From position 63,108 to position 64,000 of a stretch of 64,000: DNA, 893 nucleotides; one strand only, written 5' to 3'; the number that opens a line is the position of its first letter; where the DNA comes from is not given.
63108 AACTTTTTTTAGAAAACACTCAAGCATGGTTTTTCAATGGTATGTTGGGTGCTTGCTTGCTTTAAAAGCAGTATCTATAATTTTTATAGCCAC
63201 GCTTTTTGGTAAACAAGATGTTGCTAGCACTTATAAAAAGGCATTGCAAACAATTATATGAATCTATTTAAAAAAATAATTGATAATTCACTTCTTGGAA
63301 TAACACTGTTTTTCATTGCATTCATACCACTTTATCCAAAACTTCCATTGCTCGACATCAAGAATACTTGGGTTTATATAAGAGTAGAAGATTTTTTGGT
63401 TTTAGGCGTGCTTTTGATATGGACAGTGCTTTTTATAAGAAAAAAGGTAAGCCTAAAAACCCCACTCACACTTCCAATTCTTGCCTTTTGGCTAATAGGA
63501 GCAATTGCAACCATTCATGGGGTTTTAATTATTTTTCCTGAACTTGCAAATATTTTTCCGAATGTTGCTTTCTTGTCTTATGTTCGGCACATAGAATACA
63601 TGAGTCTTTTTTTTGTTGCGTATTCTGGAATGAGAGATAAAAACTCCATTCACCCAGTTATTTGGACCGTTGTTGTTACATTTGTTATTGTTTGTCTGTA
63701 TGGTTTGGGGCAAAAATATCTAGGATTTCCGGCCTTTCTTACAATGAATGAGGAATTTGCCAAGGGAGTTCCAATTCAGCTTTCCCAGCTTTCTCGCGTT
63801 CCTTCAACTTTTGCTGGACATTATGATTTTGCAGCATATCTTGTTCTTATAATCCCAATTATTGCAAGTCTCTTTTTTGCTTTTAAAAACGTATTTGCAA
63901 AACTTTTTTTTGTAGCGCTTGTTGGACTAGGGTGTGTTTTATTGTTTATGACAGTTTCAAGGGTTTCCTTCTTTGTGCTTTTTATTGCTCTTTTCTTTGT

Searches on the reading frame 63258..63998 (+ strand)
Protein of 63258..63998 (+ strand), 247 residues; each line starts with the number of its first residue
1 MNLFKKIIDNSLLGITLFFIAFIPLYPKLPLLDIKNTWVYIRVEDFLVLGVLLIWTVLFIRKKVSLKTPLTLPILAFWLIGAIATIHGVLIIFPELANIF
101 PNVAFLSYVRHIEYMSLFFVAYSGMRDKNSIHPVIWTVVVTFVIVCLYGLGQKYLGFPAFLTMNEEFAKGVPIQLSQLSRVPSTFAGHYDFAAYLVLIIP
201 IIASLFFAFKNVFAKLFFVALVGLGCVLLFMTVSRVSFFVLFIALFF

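Call 45: search_protein_families(library=pfam, proteins=[window:63258-63998:+], max_evalue=0.01)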
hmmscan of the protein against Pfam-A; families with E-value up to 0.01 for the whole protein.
window:63258-63998:+ (247 aa): 1 family
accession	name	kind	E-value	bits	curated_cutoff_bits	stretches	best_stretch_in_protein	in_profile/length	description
PF04656.17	Pox_E6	-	0.003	16.6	25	1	36-147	420-525/566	Pox virus E6 protein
